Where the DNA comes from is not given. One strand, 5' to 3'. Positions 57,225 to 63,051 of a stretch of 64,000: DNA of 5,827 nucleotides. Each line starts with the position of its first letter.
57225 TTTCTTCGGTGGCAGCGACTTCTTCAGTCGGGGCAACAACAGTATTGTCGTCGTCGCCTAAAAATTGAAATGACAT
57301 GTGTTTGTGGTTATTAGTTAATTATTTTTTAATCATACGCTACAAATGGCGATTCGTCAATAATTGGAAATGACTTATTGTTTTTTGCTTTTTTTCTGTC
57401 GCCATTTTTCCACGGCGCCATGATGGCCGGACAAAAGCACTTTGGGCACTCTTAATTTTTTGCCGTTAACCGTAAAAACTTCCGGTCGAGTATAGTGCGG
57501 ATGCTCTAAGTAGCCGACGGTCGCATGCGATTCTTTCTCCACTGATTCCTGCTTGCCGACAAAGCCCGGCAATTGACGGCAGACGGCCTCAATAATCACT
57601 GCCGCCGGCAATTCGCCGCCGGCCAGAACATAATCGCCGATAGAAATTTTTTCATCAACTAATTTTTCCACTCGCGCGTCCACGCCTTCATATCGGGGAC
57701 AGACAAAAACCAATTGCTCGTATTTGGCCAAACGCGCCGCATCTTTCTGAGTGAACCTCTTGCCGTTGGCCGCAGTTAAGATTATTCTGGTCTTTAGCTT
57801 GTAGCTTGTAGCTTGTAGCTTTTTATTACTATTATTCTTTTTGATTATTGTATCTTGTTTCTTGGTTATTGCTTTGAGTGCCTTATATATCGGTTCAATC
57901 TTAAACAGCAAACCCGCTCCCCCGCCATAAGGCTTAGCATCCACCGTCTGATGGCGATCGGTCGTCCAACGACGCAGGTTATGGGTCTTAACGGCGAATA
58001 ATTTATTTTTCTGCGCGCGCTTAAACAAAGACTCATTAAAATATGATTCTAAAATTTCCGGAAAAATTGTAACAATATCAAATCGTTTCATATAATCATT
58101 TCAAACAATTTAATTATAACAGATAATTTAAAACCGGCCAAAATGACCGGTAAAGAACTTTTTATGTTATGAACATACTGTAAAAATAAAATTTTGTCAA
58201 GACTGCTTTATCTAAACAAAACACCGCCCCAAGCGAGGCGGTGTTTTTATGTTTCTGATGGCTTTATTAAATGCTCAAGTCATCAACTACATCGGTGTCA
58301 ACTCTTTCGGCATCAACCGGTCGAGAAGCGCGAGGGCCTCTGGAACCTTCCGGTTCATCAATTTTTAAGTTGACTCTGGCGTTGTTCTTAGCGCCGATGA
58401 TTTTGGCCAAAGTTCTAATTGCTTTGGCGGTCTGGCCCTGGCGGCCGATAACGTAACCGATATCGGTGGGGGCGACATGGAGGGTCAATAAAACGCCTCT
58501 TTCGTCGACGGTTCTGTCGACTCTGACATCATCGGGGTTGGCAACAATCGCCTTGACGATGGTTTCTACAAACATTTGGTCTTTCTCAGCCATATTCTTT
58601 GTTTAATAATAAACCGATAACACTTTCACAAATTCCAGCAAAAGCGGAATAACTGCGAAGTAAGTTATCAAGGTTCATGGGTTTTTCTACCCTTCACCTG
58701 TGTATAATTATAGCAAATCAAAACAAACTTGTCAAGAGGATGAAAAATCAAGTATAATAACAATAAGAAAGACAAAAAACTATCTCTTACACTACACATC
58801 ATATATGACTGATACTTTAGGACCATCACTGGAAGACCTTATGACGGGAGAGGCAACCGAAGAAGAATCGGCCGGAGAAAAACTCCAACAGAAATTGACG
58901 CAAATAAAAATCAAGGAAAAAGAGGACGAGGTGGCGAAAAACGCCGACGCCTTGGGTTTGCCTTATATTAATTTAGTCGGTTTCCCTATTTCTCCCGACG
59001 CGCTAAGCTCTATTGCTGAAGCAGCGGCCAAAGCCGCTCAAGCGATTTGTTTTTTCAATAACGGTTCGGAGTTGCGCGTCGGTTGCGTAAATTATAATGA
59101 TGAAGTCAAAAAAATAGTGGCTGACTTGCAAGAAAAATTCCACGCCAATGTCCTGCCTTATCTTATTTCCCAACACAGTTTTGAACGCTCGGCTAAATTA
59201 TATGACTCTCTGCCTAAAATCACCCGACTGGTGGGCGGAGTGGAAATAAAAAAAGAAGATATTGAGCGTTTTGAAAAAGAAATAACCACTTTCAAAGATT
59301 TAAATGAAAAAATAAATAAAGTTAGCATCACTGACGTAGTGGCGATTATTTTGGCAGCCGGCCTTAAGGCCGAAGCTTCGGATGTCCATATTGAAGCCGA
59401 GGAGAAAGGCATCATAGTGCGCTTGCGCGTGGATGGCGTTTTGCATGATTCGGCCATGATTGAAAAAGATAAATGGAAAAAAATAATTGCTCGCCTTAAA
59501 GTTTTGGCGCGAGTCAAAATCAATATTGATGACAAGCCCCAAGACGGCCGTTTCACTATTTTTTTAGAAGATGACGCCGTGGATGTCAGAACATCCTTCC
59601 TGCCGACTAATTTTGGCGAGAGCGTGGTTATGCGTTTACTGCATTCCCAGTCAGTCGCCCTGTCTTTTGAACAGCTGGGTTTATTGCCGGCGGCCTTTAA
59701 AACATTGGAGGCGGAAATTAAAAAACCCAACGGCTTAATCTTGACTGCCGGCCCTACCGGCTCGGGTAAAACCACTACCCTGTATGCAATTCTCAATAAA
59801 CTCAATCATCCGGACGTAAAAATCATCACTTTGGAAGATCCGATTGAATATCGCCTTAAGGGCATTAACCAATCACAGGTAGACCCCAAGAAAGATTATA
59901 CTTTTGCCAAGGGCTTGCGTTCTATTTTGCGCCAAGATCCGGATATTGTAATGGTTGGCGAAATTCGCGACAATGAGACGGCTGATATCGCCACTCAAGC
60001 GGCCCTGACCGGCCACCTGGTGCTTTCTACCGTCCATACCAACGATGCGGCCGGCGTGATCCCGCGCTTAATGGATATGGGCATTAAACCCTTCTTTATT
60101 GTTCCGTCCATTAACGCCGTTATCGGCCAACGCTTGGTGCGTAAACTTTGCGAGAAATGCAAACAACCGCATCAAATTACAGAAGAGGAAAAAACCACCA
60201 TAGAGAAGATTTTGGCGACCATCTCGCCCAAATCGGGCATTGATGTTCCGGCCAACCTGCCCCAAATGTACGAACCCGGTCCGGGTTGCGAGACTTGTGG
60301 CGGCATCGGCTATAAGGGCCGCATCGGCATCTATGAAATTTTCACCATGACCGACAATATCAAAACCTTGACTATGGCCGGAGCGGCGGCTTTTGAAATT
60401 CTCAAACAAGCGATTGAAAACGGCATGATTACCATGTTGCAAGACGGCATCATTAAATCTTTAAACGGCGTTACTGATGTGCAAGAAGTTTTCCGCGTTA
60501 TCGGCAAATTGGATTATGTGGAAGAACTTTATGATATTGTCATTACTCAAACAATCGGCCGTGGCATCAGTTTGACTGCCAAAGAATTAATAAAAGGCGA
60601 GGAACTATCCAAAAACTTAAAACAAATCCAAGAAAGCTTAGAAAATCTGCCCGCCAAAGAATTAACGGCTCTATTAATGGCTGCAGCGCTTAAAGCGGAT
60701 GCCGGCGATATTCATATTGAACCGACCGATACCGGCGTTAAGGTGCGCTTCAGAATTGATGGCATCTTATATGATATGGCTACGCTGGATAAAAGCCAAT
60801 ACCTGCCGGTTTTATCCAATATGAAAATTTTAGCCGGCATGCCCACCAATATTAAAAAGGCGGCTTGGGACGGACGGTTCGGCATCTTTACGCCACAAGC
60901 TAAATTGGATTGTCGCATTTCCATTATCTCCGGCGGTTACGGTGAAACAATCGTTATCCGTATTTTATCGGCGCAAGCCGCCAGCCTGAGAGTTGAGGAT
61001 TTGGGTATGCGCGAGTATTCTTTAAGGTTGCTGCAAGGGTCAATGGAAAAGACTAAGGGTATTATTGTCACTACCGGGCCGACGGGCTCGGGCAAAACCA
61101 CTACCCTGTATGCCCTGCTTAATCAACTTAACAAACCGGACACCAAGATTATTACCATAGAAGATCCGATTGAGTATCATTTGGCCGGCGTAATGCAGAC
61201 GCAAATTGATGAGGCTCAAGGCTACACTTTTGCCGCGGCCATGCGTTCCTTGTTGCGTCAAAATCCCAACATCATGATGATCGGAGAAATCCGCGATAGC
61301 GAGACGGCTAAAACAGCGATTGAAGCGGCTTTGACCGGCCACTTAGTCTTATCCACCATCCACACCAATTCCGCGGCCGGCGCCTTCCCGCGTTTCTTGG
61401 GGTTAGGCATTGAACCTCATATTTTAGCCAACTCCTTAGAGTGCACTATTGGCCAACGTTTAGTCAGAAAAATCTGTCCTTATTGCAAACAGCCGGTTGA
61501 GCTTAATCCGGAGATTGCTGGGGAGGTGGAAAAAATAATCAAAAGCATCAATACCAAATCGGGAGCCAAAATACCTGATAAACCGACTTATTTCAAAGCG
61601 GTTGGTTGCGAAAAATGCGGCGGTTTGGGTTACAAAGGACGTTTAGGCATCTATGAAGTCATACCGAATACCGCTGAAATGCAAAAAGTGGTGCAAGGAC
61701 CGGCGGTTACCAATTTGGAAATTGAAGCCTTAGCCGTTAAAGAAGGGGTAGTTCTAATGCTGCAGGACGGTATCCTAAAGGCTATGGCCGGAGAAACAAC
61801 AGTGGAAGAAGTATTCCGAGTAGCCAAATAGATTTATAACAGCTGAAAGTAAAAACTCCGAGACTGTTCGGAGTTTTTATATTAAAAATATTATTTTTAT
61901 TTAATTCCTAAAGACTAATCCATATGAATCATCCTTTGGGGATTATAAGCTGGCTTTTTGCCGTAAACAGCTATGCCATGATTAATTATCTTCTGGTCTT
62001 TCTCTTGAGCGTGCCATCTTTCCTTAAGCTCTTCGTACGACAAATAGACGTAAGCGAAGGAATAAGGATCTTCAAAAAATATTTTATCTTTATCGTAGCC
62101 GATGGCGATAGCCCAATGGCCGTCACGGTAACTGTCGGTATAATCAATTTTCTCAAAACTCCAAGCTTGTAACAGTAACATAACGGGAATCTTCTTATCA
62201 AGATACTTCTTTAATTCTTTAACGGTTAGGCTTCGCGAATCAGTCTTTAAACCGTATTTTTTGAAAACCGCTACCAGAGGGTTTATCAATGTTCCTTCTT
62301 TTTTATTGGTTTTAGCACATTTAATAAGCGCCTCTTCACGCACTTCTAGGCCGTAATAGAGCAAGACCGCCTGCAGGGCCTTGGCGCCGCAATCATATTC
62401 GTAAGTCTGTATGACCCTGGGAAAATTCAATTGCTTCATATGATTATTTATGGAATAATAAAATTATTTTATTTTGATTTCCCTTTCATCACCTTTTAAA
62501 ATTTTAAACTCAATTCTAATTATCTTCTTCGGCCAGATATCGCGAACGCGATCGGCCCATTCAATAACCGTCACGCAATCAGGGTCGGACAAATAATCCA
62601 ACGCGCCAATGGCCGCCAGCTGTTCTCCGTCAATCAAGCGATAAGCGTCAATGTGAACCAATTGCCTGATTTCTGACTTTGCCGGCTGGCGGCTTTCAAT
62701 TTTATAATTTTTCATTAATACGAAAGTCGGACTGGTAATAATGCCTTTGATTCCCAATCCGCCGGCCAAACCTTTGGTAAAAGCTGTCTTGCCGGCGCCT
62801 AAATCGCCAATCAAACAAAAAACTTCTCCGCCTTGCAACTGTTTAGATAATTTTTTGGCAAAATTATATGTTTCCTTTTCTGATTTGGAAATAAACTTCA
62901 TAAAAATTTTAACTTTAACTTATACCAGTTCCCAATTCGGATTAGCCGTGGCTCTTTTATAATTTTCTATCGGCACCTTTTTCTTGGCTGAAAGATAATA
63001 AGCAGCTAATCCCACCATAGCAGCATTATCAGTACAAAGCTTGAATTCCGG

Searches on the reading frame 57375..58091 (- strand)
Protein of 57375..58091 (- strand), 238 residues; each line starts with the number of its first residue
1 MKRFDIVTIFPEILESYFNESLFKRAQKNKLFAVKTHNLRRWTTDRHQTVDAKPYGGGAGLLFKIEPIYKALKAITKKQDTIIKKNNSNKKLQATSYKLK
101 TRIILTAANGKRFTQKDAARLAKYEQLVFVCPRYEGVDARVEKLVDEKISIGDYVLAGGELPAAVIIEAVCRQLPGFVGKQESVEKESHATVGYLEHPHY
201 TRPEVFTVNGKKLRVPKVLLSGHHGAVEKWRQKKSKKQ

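Call 11: search_protein_families(library=pfam, proteins=[window:57375-58091:-], max_evalue=0.001)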
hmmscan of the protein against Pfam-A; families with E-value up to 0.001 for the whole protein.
window:57375-58091:- (238 aa): 1 family
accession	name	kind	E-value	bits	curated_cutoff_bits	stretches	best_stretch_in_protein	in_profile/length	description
PF01746.26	tRNA_m1G_MT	-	1.4e-52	178.8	27.3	1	24-237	2-188/195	tRNA (Guanine-1)-methyltransferase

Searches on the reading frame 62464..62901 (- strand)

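Call 11: search_protein_families(library=pfam, proteins=[window:62464-62901:-], max_evalue=0.001)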
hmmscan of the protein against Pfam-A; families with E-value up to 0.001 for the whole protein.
window:62464-62901:- (145 aa): 1 family
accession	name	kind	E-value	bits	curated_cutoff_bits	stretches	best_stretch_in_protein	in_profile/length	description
PF02367.23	TsaE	-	1.8e-35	122.1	26.6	1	6-141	2-127/128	Threonylcarbamoyl adenosine biosynthesis protein TsaE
